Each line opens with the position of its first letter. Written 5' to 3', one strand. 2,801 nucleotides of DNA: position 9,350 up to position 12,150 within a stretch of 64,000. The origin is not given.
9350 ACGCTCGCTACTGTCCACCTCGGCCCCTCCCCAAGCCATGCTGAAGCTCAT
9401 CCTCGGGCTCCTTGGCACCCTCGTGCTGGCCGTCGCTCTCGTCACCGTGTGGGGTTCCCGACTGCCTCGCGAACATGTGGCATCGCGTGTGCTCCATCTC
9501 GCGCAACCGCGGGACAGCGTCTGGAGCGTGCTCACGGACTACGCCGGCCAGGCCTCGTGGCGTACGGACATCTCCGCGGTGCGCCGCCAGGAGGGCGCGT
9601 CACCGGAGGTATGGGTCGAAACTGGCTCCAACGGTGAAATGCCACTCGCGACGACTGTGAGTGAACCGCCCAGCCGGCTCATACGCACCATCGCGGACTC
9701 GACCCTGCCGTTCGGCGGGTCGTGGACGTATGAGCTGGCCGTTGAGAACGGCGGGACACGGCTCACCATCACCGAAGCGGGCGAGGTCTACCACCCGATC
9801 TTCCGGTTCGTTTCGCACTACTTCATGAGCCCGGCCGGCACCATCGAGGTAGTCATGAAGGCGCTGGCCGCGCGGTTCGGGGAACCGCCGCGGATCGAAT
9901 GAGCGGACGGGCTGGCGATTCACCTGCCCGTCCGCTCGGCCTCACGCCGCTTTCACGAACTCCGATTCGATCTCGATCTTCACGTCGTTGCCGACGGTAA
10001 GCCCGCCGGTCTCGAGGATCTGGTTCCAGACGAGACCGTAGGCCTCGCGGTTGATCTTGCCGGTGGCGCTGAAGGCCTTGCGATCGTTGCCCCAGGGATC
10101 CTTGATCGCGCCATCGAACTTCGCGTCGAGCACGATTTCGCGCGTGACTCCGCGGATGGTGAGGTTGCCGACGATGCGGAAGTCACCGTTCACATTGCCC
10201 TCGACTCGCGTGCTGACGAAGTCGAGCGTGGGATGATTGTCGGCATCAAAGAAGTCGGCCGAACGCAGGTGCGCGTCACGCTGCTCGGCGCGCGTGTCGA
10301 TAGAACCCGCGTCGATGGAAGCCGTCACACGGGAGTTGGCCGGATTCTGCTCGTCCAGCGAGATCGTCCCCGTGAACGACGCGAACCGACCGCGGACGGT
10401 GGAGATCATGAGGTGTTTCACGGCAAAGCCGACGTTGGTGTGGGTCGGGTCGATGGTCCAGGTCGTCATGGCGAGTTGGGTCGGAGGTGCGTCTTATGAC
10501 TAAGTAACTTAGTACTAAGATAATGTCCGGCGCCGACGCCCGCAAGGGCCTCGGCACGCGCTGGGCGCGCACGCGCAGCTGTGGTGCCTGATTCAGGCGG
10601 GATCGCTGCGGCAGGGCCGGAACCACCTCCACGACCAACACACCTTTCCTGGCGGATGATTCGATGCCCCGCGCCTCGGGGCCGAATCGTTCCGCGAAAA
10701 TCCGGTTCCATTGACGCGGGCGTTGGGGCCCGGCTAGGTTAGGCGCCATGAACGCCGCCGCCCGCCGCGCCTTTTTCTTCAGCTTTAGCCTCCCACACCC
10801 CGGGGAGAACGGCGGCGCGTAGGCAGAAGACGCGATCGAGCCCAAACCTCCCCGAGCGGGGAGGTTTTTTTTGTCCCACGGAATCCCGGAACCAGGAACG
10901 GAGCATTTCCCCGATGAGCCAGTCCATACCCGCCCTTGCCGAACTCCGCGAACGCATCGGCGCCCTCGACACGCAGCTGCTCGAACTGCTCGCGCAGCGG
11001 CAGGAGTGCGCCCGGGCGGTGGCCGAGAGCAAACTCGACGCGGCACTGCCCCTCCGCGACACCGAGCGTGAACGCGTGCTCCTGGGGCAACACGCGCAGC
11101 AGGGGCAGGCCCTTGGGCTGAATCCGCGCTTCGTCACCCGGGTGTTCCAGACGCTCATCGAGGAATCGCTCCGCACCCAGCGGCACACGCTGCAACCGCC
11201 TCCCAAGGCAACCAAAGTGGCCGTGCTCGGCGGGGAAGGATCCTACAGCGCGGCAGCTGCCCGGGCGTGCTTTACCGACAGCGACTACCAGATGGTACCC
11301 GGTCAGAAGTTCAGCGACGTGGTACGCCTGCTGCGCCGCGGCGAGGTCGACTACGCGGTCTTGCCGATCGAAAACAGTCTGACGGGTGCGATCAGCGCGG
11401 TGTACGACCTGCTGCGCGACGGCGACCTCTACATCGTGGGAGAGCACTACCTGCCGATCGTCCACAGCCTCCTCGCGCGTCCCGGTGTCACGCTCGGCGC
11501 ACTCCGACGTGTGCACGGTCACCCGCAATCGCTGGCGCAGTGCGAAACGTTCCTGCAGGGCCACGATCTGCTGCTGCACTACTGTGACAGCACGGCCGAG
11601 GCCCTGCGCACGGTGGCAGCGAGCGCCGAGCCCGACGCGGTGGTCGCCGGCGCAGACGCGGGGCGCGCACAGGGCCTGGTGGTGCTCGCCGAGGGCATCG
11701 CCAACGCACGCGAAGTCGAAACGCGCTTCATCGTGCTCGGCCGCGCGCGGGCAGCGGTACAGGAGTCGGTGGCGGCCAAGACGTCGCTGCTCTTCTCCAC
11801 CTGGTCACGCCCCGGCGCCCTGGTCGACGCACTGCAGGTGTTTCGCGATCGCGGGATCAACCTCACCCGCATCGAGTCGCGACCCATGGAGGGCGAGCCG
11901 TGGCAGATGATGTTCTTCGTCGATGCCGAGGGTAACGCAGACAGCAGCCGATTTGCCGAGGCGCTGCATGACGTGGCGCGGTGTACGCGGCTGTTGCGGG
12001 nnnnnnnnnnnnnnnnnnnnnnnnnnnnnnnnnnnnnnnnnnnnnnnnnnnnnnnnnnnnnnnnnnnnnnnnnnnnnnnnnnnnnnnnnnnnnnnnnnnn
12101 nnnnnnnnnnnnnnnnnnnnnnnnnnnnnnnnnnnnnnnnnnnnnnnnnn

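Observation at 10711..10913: Phe leader-peptide transcription attenuator upstream of the fused Phe-pathway gene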

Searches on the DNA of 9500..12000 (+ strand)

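Call 5: search_rna_families(source=window, start=9500, end=12000, threshold=evalue, max_evalue=10, show_alignments=3)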
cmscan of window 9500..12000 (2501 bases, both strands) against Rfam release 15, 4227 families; matches with E-value up to 10: 6.
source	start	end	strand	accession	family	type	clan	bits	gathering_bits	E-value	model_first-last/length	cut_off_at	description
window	10747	10873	+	RF01859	Phe_leader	Cis-reg; leader;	-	28.5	55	0.051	1-125/125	no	Phenylalanine leader peptide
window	9900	9938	+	RF03607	mir-9447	Gene; miRNA;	-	20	67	1.4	1-68/68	no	mir-9447 microRNA precursor family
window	10834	10931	-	RF01772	rnk_pseudo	Cis-reg; leader;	-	19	55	4.6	1-108/108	no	Pseudomonas rnk leader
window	11902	11932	+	RF00211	SNORD35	Gene; snRNA; snoRNA; CD-box;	CL00056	16.5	36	3.7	1-88/88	no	Small nucleolar RNA SNORD35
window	10652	10695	+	RF02487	GlsR24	Gene; snRNA; snoRNA; HACA-box;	-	15.8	100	0.87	50-92/147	no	Small nucleolar RNA GlsR24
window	10764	10872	+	RF02837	anti-hemB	Gene; sRNA;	-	14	49.5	6.5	1-81/81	no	Burkholderia RNA 7 (anti-hemB)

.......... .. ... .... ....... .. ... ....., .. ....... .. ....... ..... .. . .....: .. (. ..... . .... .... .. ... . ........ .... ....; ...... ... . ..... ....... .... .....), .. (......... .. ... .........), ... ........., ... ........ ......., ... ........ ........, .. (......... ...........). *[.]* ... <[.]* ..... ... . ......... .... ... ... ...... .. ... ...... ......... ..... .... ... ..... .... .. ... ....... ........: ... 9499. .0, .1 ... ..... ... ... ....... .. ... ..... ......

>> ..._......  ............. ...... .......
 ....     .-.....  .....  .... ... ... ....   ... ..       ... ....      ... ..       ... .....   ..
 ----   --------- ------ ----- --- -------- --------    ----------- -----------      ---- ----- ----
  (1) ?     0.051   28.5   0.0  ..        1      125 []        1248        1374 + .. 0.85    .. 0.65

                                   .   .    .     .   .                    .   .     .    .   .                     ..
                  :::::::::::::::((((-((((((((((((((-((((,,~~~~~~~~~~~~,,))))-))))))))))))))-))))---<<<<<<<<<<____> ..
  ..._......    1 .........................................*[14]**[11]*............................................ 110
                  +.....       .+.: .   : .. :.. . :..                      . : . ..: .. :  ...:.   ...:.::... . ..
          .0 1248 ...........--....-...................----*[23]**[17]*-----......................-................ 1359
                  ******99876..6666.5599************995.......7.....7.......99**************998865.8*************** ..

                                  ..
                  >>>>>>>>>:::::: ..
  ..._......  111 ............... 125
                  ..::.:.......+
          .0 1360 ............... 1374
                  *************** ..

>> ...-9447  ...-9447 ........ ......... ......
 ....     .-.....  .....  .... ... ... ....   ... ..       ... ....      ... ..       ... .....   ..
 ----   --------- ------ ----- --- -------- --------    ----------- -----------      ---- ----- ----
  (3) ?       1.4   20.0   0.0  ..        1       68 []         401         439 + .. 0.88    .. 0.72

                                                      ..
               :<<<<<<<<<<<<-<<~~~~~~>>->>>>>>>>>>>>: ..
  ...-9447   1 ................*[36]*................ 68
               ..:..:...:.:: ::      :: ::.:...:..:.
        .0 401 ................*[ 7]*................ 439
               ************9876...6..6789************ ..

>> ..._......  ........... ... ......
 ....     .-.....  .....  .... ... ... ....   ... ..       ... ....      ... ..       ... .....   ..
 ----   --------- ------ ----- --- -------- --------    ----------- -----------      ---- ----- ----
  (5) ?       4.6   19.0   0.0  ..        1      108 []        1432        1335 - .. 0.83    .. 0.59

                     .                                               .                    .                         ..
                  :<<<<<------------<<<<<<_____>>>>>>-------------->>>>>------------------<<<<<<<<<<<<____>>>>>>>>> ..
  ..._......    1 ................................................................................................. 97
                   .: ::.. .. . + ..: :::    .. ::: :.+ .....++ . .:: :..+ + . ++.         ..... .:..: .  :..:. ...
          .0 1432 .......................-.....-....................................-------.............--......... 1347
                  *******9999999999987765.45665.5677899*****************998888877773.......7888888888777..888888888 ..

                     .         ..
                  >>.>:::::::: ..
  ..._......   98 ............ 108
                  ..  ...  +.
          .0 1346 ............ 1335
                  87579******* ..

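Call 44: build_rna_model(alignment_id=A3, structure=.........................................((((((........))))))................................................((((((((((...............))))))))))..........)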
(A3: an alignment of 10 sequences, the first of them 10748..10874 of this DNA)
Model R1 built from alignment A3 (10 sequences, 154 columns); structure: as given.
model positions 131; base pairs 16; branch points 1; effective number of sequences 4.84; information 0.59 bits per position. Calibrated on 0.2 Mb of random sequence (short: E-values are rough).
structure used (alignment columns):
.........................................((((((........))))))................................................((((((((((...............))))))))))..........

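Call 45: search_with_rna_model(model_id=R1, sources=[window, L095, L002, L003, L015, L016, L017, L018, L019, L020, L021, L022, L023, L024, L025, L026, L027, L028, L029, L030, L031, L032, L033, L034, L035, L036, L037, L038, L039, L040, L041, L042, L043, L044, L045, L046, L047, L048, L049, L050, L051, L052, L053, L054, L055, L056, L057, L058, L059, L060, L061, L062, L063, L064, L065, L066, L067, L068, L069, L070, L071, L072, L073, L074, L075, L076, L077, L078, L079, L080, L081, L082, L083, L084, L085, L086, L087, L088, L089, L090, L091, L092, L093, L094], max_evalue=10, show_alignments=3)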
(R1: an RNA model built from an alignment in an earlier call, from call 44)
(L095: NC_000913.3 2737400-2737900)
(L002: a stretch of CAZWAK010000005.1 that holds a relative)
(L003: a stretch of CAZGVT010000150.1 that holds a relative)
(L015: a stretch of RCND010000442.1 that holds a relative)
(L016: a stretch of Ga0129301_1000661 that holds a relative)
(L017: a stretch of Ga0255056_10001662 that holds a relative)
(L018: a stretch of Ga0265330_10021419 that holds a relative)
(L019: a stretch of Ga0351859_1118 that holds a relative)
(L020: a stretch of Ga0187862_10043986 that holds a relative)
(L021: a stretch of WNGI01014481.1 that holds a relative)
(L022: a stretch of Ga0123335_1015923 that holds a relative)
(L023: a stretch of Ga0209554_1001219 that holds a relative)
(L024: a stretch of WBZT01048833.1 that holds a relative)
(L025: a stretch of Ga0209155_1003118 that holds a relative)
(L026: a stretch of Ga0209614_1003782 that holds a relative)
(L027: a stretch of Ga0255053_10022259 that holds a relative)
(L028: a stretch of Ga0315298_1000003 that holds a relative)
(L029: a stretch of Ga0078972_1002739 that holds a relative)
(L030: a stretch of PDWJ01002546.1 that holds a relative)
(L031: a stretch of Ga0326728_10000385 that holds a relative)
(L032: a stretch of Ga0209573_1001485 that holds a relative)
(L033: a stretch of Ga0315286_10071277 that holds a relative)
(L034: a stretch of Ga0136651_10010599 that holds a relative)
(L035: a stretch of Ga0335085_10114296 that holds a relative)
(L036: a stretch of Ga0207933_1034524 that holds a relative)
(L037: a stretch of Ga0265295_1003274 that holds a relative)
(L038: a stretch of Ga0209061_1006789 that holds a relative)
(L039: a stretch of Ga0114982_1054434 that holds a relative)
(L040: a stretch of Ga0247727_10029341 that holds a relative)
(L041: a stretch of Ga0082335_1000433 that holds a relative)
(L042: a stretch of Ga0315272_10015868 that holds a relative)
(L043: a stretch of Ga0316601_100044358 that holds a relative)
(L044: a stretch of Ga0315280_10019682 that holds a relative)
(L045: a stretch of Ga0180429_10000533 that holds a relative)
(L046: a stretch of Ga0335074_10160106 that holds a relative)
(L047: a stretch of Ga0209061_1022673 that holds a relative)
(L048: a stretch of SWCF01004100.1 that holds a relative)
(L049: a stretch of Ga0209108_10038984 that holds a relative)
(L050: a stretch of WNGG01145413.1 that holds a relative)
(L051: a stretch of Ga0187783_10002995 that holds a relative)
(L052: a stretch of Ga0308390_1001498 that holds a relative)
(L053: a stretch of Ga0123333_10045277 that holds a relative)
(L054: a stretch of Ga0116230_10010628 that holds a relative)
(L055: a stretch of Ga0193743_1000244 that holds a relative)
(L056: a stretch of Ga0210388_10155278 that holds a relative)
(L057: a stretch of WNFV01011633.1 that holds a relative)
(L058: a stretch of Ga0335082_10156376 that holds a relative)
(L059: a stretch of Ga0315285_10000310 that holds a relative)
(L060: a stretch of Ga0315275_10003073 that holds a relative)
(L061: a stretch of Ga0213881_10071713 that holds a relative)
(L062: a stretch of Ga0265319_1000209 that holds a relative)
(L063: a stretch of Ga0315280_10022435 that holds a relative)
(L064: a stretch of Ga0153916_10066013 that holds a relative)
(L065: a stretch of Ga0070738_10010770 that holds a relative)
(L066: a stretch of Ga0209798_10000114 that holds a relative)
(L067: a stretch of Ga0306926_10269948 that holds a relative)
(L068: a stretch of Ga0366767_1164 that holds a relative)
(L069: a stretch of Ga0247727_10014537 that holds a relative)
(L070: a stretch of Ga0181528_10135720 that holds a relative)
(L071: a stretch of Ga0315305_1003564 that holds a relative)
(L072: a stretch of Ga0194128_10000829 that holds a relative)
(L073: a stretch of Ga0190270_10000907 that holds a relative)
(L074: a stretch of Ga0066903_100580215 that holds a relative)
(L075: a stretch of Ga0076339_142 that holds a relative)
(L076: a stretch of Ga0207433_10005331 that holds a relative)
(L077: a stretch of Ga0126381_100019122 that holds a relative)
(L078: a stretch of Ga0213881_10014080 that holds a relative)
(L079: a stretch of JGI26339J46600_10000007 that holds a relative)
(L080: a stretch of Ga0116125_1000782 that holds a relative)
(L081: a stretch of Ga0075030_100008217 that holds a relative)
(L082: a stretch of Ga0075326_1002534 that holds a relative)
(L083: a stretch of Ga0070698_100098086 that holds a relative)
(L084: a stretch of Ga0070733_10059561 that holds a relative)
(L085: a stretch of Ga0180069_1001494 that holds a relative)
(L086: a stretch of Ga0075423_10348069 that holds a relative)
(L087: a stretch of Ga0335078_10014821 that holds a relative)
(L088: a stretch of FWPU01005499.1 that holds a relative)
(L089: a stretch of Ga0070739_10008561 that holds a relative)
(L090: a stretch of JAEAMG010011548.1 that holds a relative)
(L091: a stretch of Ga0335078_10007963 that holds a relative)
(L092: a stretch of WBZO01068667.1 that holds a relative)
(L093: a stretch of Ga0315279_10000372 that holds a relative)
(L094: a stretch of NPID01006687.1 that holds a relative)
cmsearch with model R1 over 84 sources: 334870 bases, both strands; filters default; matches with E-value up to 10: 15.
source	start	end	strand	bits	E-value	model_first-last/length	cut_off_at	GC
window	10748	10875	+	91.7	4.4e-17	1-131/131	no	0.64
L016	21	154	+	76.8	6.2e-14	1-131/131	no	0.6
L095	200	325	+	45.2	3.2e-07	1-131/131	no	0.44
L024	51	186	+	31.6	0.00024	1-131/131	no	0.7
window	10844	10871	-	27.1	0.0021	96-123/131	no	0.54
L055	1116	1254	+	26.2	0.0033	1-131/131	no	0.51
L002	2830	2978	+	23.3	0.014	1-131/131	no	0.48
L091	181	310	+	20.9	0.045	1-131/131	no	0.52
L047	143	246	+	15.8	0.53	27-131/131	no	0.56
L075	1187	1299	+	14.6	0.95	1-131/131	no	0.33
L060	1188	1318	+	14.2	1.2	1-131/131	no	0.51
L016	119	155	-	13.7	1.5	91-123/131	no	0.65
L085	1193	1323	+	13.6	1.5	1-131/131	no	0.52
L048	601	682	-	10.5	7.1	39-129/131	no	0.3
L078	1165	1267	+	10.5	7.1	39-127/131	no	0.56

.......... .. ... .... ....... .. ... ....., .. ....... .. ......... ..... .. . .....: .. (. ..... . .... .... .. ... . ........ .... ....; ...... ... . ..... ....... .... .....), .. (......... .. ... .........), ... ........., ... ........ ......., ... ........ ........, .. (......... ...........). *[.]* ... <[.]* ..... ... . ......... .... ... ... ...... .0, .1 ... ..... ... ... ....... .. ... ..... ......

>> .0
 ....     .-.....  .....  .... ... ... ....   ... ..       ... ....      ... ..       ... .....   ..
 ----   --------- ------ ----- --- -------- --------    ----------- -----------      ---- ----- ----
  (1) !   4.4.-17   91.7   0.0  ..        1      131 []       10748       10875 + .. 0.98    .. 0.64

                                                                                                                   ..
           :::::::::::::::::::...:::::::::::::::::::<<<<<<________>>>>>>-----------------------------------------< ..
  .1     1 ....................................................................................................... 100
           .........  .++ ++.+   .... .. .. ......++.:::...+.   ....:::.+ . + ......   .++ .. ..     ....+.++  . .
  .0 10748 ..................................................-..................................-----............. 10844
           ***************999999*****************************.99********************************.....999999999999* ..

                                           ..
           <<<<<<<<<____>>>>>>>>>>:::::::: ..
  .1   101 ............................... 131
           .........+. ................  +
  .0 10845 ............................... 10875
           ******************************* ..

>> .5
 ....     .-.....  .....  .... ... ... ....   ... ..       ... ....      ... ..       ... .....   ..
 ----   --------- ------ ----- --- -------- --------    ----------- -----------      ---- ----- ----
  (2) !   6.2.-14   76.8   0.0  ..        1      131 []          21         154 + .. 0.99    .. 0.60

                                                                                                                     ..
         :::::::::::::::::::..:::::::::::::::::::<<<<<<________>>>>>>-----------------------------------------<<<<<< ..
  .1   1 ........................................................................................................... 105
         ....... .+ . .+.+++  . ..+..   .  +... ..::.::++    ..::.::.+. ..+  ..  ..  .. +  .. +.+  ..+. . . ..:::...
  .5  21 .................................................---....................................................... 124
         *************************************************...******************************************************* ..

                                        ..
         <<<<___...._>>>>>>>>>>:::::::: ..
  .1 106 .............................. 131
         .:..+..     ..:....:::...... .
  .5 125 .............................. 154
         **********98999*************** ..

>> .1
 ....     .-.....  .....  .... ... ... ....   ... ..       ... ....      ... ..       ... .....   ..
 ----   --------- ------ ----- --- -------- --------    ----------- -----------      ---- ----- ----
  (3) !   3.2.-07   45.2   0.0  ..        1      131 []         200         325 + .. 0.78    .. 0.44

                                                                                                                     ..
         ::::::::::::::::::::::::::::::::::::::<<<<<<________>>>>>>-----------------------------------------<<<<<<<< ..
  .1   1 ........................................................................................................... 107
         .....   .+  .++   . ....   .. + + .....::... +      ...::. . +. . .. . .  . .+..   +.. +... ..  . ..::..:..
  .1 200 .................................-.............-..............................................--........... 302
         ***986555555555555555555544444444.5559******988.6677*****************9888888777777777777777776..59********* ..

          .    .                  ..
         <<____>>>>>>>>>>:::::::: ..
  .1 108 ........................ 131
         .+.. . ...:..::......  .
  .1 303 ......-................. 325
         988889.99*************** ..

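Call 69: search_with_rna_model(model_id=R1, sources=[L097, L098, L099, L100, L001, L004, L005, L006, L007, L008, L011, L014], max_evalue=10)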
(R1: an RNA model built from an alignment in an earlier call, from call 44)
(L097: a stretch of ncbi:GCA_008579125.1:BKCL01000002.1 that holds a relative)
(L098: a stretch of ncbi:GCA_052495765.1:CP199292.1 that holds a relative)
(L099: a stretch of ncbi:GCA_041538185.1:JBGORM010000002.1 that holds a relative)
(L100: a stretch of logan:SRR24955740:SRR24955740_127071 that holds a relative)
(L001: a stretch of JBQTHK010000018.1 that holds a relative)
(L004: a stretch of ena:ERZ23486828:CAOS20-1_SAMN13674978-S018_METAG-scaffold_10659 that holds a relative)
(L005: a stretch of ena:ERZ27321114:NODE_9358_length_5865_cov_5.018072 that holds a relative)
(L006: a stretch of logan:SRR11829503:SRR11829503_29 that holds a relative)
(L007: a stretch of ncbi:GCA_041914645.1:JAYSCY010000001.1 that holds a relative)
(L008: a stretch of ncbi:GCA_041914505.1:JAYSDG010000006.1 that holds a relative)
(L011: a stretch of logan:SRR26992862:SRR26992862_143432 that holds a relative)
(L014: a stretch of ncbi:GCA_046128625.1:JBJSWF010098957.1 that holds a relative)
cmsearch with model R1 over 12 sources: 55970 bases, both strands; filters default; matches with E-value up to 10: 19.
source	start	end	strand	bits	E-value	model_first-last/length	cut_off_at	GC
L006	1269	1398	+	125.1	6e-25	1-131/131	no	0.53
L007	957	1084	+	121.5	3.5e-24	1-131/131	no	0.56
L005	761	889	+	121.2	4.1e-24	1-131/131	no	0.53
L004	472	599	+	109.9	1e-21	1-131/131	no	0.47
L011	1327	1472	+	102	4.8e-20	1-131/131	no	0.5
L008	1277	1412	+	101.5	6.3e-20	1-131/131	no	0.53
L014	771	911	+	83.2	4.6e-16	1-131/131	no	0.6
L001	2839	2964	+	78.6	4.5e-15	1-131/131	no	0.56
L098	655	775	+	39.4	8.8e-07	1-131/131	no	0.36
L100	643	787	+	35.5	5.9e-06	1-131/131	no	0.5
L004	568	609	-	29.5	0.00011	82-123/131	no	0.52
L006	1367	1400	-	27.7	0.00027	90-123/131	no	0.56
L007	1053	1086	-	27.7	0.00027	90-123/131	no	0.56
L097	644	786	+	26.8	0.00042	1-131/131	no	0.5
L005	858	885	-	26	0.00062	96-123/131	no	0.54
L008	1369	1502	-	18.1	0.029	1-131/131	no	0.55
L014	877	907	-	16.8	0.054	96-123/131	no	0.61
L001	2931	2976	-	13.9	0.23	80-123/131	no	0.52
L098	745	772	-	9.8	1.6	96-123/131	no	0.46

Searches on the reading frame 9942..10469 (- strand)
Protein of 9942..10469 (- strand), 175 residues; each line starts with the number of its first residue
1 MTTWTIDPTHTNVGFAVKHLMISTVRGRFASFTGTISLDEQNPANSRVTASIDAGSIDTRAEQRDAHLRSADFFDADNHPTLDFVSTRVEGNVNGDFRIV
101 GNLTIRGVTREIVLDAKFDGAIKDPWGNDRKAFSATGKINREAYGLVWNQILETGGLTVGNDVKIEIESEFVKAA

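Call 6: search_protein_families(library=pfam, proteins=[window:9942-10469:-])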
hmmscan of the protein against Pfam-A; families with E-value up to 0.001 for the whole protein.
window:9942-10469:- (175 aa): 1 family
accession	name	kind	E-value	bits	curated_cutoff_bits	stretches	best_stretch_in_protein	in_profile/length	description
PF04264.18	YceI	-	3.5e-53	180.5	23.7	1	4-171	1-150/150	YceI-like domain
